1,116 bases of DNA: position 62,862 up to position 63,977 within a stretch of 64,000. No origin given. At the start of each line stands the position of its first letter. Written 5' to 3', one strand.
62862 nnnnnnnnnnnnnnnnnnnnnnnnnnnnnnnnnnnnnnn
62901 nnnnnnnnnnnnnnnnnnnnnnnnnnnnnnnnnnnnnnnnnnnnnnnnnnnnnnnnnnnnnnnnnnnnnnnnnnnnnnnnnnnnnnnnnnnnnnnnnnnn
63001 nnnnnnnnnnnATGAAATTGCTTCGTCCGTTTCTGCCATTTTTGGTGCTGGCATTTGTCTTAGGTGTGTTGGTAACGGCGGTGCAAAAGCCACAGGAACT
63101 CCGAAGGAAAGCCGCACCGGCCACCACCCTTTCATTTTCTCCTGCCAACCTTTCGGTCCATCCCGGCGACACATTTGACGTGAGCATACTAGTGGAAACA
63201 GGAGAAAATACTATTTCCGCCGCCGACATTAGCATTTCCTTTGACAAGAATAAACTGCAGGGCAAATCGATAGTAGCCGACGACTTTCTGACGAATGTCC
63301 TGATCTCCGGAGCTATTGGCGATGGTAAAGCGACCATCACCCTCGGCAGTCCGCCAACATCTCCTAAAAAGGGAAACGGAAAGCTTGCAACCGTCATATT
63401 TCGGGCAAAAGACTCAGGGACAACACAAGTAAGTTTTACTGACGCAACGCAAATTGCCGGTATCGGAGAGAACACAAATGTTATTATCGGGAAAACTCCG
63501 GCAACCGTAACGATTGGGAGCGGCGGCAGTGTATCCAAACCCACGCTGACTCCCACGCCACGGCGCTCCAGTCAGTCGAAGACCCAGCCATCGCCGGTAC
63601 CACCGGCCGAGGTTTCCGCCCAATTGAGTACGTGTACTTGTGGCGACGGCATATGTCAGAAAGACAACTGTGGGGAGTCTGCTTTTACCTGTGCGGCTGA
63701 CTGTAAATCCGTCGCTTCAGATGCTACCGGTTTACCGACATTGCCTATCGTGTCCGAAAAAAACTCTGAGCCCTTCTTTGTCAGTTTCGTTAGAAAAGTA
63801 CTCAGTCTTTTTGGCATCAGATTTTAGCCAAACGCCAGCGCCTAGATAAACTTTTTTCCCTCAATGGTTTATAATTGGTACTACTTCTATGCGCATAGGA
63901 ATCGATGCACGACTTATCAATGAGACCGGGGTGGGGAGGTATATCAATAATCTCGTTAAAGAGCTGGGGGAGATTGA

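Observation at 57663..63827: Compact cohesin-dockerin-like gene set embedded in a glycosylation island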

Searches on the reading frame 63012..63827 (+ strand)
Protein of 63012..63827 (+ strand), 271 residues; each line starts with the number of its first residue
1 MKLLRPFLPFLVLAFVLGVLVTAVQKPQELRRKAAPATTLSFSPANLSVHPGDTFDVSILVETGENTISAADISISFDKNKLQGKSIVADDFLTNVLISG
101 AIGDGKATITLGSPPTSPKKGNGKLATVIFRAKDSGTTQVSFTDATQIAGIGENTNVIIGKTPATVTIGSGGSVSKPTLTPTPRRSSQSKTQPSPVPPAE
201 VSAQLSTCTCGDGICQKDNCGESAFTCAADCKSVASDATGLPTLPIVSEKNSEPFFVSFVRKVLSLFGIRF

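Call 3: search_protein_families(library=pfam, proteins=[window:63012-63827:+], max_evalue=1)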
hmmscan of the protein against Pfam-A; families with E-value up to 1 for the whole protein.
window:63012-63827:+ (271 aa): 1 family
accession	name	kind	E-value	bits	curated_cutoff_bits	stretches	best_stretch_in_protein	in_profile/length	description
PF00963.24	Cohesin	-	1.2e-09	38.9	24.1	1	47-165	8-136/139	Cohesin domain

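Call 4: search_protein_families(library=ncbifam, proteins=[window:63012-63827:+], max_evalue=1)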
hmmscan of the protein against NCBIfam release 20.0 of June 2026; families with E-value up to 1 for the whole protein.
window:63012-63827:+ (271 aa): 0 families

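Call 8: search_solved_structures(query=window:63012-63827:+, max_evalue=1, show_alignments=2)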
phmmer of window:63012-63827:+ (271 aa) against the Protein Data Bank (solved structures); distinct sequences matched with E-value up to 1: 12.
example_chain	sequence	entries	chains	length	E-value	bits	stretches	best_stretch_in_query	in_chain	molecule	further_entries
2w1n_A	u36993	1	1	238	0.002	20.7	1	44-178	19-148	O-GLCNACASE NAGJ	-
2jh2_A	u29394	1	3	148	0.0022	20.6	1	36-171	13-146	O-GLCNACASE NAGJ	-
2o4e_A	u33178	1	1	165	0.0025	20.3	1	34-171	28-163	O-GlcNAcase nagJ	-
2ozn_A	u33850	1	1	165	0.0045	19.5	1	40-171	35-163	O-GlcNAcase nagJ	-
5aoz_A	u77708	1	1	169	0.26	13.7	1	40-170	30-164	PUTATIVE CELLULOSOMAL SCAFFOLDIN PROTEIN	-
1baw_A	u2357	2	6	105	0.27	13.7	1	35-55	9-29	PLASTOCYANIN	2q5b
2w88_A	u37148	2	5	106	0.27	13.7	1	35-55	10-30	PLASTOCYANIN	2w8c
4r0o_A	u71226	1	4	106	0.32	13.4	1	35-55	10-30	Plastocyanin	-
3bqv_A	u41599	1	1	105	0.33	13.4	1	35-55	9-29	Plastocyanin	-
5m2o_A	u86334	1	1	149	0.37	13.3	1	42-170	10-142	Putative cellulosomal scaffoldin protein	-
3cvb_A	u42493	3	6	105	0.83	12.1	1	35-55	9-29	Plastocyanin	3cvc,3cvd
9hj6_A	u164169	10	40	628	0.85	12.1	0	140-199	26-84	Mucolipin-1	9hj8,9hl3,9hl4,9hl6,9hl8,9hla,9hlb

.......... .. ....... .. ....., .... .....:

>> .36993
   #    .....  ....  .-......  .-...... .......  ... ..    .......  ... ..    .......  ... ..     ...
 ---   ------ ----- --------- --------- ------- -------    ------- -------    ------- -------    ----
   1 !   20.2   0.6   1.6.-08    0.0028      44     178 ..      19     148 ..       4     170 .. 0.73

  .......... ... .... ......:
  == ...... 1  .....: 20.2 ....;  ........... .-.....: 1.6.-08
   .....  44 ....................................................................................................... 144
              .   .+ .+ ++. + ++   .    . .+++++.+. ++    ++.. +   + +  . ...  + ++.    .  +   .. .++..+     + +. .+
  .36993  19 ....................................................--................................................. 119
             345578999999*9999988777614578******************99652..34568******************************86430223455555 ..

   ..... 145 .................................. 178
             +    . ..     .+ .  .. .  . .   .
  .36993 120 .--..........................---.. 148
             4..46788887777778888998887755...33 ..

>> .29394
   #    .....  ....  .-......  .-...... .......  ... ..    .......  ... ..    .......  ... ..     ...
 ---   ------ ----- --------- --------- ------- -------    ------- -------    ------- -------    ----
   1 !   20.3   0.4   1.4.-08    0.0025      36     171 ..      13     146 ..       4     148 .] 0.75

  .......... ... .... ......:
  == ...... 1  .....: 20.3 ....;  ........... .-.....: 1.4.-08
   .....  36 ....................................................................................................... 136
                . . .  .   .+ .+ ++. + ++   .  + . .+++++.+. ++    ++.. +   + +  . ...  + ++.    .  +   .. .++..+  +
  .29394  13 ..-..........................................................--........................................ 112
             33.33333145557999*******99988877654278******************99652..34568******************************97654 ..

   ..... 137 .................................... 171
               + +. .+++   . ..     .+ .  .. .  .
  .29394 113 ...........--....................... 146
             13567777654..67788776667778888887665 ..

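Call 13: find_encoding_contigs(protein=window:63012-63827:+, flank=10000, max_places=6)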
Protein window:63012-63827:+ (271 aa): 1 contig read that carries it; 1 place shown.
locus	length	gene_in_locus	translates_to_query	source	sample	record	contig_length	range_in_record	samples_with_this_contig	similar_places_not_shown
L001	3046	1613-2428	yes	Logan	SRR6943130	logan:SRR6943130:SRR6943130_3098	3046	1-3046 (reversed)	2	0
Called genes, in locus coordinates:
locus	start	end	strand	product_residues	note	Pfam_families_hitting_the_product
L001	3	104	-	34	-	?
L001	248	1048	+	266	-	PF00963:Cohesin (weak), PF13517:FG-GAP_3 (faint)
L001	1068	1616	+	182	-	PF00963:Cohesin (weak)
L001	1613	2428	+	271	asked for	PF00963:Cohesin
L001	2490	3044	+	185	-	?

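Call 32: find_homologous_proteins(query=window:63012-63827:+)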
Query window:63012-63827:+ (271 aa): 13 proteins with E <= 0.001 among 1869 candidates.
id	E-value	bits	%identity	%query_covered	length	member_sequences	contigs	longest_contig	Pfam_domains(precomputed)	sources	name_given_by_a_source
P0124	1.0e-169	580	100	100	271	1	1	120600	PF00963.25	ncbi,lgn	-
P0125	3.2e-86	307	58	100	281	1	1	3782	PF00963.25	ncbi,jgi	jgi:hypothetical protein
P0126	6.9e-86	306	58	99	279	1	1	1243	PF00963.25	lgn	-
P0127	2.5e-85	304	58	100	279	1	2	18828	PF00963.25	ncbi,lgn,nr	ncbi:hypothetical protein HY086_00995 [Candidatus Gottesmanbacteria bacterium]|nr:hypothetical prote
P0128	4.0e-84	300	55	100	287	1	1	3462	PF00963.25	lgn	-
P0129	9.3e-82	292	54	100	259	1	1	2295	PF00963.25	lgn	-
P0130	4.1e-60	221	64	72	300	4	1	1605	PF00963.25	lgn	-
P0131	3.3e-59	218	60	73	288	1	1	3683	PF00963.25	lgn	-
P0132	1.6e-44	170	49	74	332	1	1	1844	PF00963.25,PF19077.7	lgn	-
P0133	9.3e-41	158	49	61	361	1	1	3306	PF00963.25,PF19077.7,PF17936.8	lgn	-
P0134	2.9e-38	150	43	72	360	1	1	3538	PF00963.25,PF19077.7,PF17936.8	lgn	-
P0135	4.5e-35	139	44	65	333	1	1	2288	PF19077.7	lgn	-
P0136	1.6e-30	124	48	55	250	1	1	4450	PF00963.25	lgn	-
